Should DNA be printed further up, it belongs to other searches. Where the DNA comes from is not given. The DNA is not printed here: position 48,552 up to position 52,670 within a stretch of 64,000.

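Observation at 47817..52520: Avs-like STAND NTPase with an N-terminal nuclease-like module (candidate antiviral defense gene), plus an upstream unknown gene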

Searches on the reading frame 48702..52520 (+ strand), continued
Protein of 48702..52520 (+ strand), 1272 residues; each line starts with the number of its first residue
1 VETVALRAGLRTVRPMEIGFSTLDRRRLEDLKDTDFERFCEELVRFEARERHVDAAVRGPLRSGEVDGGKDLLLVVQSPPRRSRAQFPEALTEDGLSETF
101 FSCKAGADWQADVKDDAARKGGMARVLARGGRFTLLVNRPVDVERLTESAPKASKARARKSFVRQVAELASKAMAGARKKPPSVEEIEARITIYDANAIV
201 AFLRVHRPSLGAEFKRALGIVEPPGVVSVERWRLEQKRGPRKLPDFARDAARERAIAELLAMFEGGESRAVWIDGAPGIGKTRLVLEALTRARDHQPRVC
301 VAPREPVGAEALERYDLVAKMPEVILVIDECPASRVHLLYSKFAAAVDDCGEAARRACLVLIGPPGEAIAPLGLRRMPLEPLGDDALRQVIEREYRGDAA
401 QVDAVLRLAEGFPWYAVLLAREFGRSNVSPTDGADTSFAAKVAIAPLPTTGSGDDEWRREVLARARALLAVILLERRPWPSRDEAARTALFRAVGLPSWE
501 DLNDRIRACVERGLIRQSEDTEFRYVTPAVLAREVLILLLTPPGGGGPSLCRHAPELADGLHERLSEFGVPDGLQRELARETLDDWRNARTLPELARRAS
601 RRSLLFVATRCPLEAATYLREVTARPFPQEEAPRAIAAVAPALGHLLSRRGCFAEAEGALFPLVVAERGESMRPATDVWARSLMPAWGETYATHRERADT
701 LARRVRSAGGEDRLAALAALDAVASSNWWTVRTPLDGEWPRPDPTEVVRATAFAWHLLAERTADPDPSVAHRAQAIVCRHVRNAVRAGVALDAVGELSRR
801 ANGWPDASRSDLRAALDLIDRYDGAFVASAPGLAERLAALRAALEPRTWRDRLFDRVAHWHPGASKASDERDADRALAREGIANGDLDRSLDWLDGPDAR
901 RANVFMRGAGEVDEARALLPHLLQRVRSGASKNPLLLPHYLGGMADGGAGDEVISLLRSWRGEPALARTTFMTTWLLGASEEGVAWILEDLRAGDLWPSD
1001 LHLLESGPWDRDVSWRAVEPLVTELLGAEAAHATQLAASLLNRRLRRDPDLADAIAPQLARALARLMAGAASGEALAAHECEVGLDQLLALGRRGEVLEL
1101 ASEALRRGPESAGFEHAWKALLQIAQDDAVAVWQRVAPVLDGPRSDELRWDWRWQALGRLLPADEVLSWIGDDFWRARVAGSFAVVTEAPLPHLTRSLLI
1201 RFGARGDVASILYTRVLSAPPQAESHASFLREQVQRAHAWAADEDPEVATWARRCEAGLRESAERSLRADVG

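Call 58: predict_structure(alignment_id=A4)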
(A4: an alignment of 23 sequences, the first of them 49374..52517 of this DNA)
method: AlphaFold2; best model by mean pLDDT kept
length: 1048 residues; sequences in the alignment: 23
mean_pLDDT: 88.1   pTM: 0.64
mean pLDDT of the five models: 88.1, 86.7, 85.6, 85.1, 84.8
residues with pLDDT >= 90: 593; 70-90: 396; 50-70: 46; < 50: 13
segments of 3 or more residues with pLDDT < 50: 504-506, 639-641, 921-924
pLDDT, mean of each block of 10 residues (from residue 1): 87 72 86 93 89 89 90 88 87 86 90 91 81 90 76 92 91 90 92 91 79 91 77 92 93 76 90 93 91 73 90 81 76 85 87 90 89 89 94 95 85 92 94 95 82 90 83 93 94 92 58 82 91 96 95 93 90 92 89 88 86 93 89 70 76 95 93 90 96 96 92 96 95 93 95 93 94 90 86 95 88 93 92 95 69 90 94 92 85 92 91 75 55 89 90 88 91 95 90 81 89 94 95 89 68
secondary structure, 60 per line:
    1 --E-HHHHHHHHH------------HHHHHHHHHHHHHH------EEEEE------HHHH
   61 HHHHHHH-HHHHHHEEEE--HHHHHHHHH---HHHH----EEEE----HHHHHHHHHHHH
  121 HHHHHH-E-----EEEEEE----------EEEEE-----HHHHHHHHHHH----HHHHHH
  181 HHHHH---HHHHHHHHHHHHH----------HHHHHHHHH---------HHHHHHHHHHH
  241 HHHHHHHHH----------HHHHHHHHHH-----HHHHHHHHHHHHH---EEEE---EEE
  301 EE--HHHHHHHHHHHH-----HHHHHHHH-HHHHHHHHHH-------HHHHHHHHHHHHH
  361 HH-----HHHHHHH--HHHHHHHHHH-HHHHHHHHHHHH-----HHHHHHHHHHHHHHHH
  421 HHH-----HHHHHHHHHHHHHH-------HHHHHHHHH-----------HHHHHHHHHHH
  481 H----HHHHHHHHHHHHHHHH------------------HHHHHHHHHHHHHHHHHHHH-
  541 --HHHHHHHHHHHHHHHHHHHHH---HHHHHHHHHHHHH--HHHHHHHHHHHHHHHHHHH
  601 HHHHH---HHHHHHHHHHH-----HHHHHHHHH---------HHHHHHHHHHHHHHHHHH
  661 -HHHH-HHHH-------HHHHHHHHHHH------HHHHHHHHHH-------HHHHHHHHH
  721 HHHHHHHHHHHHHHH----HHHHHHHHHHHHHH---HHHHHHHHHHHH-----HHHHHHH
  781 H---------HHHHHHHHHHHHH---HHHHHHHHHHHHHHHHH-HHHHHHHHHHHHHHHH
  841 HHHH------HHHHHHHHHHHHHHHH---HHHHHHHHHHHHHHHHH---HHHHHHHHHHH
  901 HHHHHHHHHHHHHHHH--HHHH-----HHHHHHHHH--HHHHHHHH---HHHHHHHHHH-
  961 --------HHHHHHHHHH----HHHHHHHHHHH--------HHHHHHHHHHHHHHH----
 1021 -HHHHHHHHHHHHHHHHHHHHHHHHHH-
elements in order (helices of 4 or more, strands of 3 or more residues): H5-13 H26-39 E46-50 H57-67 H69-74 E75-78 H81-89 H93-96 E101-104 H109-126 E134-139 E150-154 H160-170 H175-185 H189-201 H212-220 H230-249 H260-269 H275-287 E291-294 E298-302 H305-316 H322-329 H331-340 H348-362 H368-374 H377-386 H388-399 H405-423 H429-442 H450-458 H470-481 H486-501 H520-539 H543-563 H567-579 H582-605 H609-619 H625-633 H643-660 H662-665 H667-670 H678-688 H695-704 H712-735 H740-753 H757-768 H774-781 H791-803 H807-823 H825-844 H851-866 H870-886 H890-916 H919-922 H928-936 H939-946 H950-959 H969-978 H983-993 H1002-1016 H1022-1047

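Call 61: fold_search(model_id=the predicted structure, library=pdb)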
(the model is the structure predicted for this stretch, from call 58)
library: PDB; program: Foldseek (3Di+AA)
matches with E <= 10: 1320; with E <= 0.001: 98
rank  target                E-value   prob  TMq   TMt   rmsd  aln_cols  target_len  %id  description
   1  8dgc_A                3.5e-06  1.00  0.15  0.09  38.5      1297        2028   12  Avs3 bound to phage PhiV-1 terminase (released 2022-08-03)
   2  9zjv_A                9.0e-06  1.00  0.26  0.25  20.3       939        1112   11  Human sterile alpha motif domain-containing protein 9 (SAMD9), asymmetric dimer "wing" shape (released 2026-02-25)
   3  7mqa_SP               1.3e-05  1.00  0.15  0.09  31.7      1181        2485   10  Cryo-EM structure of the human SSU processome, state post-A1 (released 2021-09-22)
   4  3ea5_D                3.2e-05  1.00  0.23  0.26  22.9      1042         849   12  Kap95p Binding Induces the Switch Loops of RanGDP to adopt the GTP-bound Conformation: Implications for Nuclear Import (released 2008-10-21)
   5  8h3q_A                4.2e-05  1.00  0.20  0.19  30.1      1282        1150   10  Cryo-EM Structure of the CAND1-Cul3-Rbx1 complex (released 2023-10-11)
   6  4c0o_B                4.4e-05  1.00  0.26  0.29  18.0      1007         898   12  Transportin 3 in complex with phosphorylated ASF/SF2 (released 2014-01-22)
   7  9im6_A                5.9e-05  1.00  0.26  0.25  21.4      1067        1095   10  Structure of influenza A virus RNA polymerase PB1 and nuclear import host factor RanBP5 complex (released 2024-11-27)
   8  8a9k_A                6.1e-05  1.00  0.18  0.18  25.9      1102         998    8  Cryo-EM structure of USP1-UAF1 bound to FANCI and mono-ubiquitinated FANCD2 with ML323 (consensus reconstruction) (released 2022-10-12)
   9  8cdj_D                6.4e-05  1.00  0.25  0.29  25.2      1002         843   11  CAND1 b-hairpin++-SCF-SKP2 CAND1 rolling SCF engaged (released 2023-04-19)
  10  2p8q_A                6.9e-05  1.00  0.21  0.23  24.6      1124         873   11  Crystal Structure of human Importin beta bound to the Snurportin1 IBB-domain (released 2008-01-22)
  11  5f0n                  7.7e-05  1.00  0.16  0.17  28.1      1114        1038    9  Cohesin subunit Pds5 (released 2016-04-20)
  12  6gx9_A                9.2e-05  1.00  0.28  0.30  18.4      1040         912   12  Crystal structure of the TNPO3 - CPSF6 RSLD complex (released 2019-03-13)
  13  9cad_D                9.6e-05  1.00  0.16  0.08  30.5      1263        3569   12  Cryo-EM structure of the TRRAP lobe of the native human TIP60 complex (composite structure) (released 2025-06-18)
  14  4a0c_B                1.0e-04  1.00  0.19  0.18  25.7      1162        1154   13  Structure of the CAND1-CUL4B-RBX1 complex (released 2011-11-30)
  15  4jlq_A                1.4e-04  1.00  0.24  0.28  19.7       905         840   12  Crystal structure of human Karyopherin-beta2 bound to the PY-NLS of Saccharomyces cerevisiae NAB2 (released 2013-04-03)
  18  4c0o_A                1.6e-04  1.00  0.25  0.28  20.1      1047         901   12  Transportin 3 in complex with phosphorylated ASF/SF2 (released 2014-01-22)
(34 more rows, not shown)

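Call 67: search_protein_families(library=padloc, proteins=[P0004, P0005, P0007, P0008, P0011, P0012, P0013], max_evalue=10)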
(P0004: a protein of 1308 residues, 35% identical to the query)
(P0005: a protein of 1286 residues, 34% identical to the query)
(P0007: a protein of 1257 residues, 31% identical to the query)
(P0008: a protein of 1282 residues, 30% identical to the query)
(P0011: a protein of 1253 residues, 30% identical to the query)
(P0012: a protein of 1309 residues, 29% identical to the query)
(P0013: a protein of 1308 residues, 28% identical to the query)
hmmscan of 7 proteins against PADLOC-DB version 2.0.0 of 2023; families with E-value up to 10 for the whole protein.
P0004 (1308 aa): 2 families
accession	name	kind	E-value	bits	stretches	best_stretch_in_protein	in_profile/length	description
PDLC03991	PD-Lambda-4_A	-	7.8e-05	18.5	1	662-810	616-770/1283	-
PDLC03920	MkoA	-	0.0016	14.7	1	273-309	634-669/1112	-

P0005 (1286 aa): 1 family
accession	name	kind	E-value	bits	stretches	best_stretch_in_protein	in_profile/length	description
PDLC03920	MkoA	-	0.0073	12.6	1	256-295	616-653/1112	-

P0007 (1257 aa): 0 families

P0008 (1282 aa): 2 families
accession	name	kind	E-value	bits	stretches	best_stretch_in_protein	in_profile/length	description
PDLC03924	MkoC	-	0.0011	15.1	1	266-301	251-285/1136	-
PDLC03920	MkoA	-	0.0031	13.8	1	285-305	634-654/1112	-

P0011 (1253 aa): 1 family
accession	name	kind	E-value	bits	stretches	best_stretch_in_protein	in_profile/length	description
PDLC03920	MkoA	-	0.00015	18.2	1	257-283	627-654/1112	-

P0012 (1309 aa): 2 families
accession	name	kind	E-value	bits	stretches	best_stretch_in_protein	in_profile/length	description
PDLC03991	PD-Lambda-4_A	-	1.1e-05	21.3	2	628-753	558-684/1283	-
PDLC03990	PD-Lambda-4_A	-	0.015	11.3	1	630-754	220-345/943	-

P0013 (1308 aa): 1 family
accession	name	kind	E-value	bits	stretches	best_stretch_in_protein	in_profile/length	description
PDLC04173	GajB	-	0.062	10.2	1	279-321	13-54/471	-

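Call 76: find_related_loci(query=A1, collection=genome_contigs, flank=10000)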
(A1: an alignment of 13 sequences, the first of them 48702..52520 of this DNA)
Query A1 (1272 aa) in genome_contigs; peptide patterns used: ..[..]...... (x = any residue, [..] = any of these).
600 stretches matched a pattern (row limit reached: there are more); 14 encode a relative of the query (tblastn E <= 1e-3); 14 distinct loci.
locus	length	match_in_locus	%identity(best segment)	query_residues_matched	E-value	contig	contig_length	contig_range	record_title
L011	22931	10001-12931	33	18-987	2e-98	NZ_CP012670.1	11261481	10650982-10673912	Sorangium cellulosum strain So ceGT47 chromosome, complete genome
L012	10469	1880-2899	26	67-440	1e-8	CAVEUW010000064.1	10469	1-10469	Senegalimassilia sp. isolate H07633-L1_cleanbin_000014 genome assembly, contig: Spades_H07633-L1_contig_3570, whole geno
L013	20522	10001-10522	30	197-343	1e-7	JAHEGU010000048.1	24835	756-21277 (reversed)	MAG: Gammaproteobacteria bacterium isolate Ww423 NODE_2724_length_24835_cov_5.180748, whole genome shotgun sequence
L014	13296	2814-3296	28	244-411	6e-8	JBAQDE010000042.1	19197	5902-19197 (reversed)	MAG: Rhodoferax sp. isolate MFD03280_ilm_asm_bin41 k127_82451, whole genome shotgun sequence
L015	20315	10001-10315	33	225-331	4e-7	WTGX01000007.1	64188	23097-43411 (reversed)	MAG: Nitrospira sp. isolate CO36405bin_1 NODE_115_length_64188_cov_314.665289, whole genome shotgun sequence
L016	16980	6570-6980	32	188-331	2e-6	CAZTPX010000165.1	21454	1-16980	MAG TPA_asm: uncultured Planctomycetaceae bacterium isolate binchicken_co3_229 genome assembly, contig: NODE_7784_length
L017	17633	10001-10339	29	271-391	3e-6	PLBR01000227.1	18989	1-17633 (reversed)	MAG: Nitrospira sp. isolate palsa_1310 73.20111000_P3M.58_contig_11878, whole genome shotgun sequence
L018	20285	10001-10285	38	246-331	2e-5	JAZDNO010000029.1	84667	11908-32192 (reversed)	MAG: Methanobacteriota archaeon isolate MEGAHIT-group-0.714 k141_9513711, whole genome shotgun sequence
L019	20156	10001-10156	49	241-293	2e-5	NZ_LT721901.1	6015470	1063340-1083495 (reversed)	Mycobacterium rhizamassiliense strain AB57, whole genome shotgun sequence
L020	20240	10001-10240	36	256-322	3e-5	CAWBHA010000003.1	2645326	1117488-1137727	MAG: uncultured Acidimicrobiaceae bacterium isolate MFD06092.bin.2.119 genome assembly, contig: contig_15288, whole geno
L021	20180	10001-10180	37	234-293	3e-5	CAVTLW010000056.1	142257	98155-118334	MAG: uncultured Actinomycetota bacterium isolate MFD06435.bin.1.39 genome assembly, contig: contig_87778, whole genome s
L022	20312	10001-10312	32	225-331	3e-5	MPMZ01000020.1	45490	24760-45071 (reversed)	MAG: Nitrospira sp. bin75 NODE_1362_length_45490_cov_12.9257_ID_2723, whole genome shotgun sequence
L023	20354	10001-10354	34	224-332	4e-5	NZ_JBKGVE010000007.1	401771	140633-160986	MAG: Aquirhabdus sp. isolate UTK.bins.188 k141_1820195, whole genome shotgun sequence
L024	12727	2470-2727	39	206-287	6e-5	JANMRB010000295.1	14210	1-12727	MAG: Ilumatobacteraceae bacterium isolate OTE_51_metabat_101_sub OTE_51_k141_915065, whole genome shotgun sequence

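Call 86: find_encoding_contigs(protein=P0034, flank=3000, max_places=2)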
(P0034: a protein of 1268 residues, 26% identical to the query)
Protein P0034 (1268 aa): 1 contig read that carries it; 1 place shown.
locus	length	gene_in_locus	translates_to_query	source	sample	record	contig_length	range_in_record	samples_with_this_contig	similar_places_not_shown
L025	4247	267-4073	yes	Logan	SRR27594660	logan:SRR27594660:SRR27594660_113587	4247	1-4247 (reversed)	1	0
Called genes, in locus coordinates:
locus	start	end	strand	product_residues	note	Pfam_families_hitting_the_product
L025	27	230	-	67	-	-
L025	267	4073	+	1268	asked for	-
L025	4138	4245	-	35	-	?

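Call 89: search_dna_similar(query=P0034, collection=plasmids, mode=protein, max_rows=12)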
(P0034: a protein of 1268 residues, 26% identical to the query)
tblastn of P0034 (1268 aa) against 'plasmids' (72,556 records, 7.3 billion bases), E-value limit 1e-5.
Records with a match: 44; places in all: 45; records where one place covers at least 80% of the query: 29.
Best place of each record, by identity: <60% 44.
By first word of the organism name: Rhizobium 11; Leptospira 4; Enterobacter 3; Sinorhizobium 2; Burkholderia 2; Xanthomonas 2; Vibrio 2; Haloarcula 2; Methylobacterium 1; Bacillus 1; and 14 more.
By predicted mobility (MOB-suite, as given by PLSDB): conjugative 21; non-mobilizable 21; mobilizable 2.
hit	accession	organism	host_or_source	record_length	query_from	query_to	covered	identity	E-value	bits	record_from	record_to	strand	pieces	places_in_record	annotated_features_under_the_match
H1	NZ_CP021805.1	Sinorhizobium meliloti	Medicago truncatula,Single Cell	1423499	1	1267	100%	45.3%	0e+0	1040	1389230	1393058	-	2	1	none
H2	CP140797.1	Rhizobium beringeri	Trifolium pratense,whole organism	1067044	1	1267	100%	43.5%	0e+0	975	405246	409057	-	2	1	hypothetical protein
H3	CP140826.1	Rhizobium beringeri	Trifolium pratense,whole organism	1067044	1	1267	100%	43.5%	0e+0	975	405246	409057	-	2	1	hypothetical protein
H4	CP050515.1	Rhizobium leguminosarum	Trifolium repens,cell culture,root ...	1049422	1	1267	100%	43.0%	0e+0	963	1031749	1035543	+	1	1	hypothetical protein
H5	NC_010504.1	Methylobacterium radiotolerans JCM 2831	-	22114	1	1267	100%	42.5%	0e+0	922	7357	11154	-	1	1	hypothetical protein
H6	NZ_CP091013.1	Burkholderia cenocepacia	-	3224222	1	1268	100%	41.9%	0e+0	923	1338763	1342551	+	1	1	none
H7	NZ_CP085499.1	Bacillus cereus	coffee,cell culture,root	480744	1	1255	99%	39.4%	0e+0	877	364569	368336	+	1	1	hypothetical protein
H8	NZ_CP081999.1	Xanthomonas campestris pv. campestris str. CN13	-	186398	1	1267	100%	37.3%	0e+0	787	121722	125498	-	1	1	none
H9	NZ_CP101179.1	Xanthomonas campestris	-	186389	60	1267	95%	37.4%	0e+0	744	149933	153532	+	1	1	hypothetical protein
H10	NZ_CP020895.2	Legionella longbeachae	Homo sapiens,Respiratory sample - sputum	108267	1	1267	100%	35.4%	0e+0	744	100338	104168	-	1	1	hypothetical protein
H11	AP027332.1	Sphingobium sp. TomTYG65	-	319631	1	1267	100%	35.2%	0e+0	711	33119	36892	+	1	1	hypothetical protein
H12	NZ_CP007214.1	Burkholderia plantarii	-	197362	1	1267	100%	35.0%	0e+0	653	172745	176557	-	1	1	hypothetical protein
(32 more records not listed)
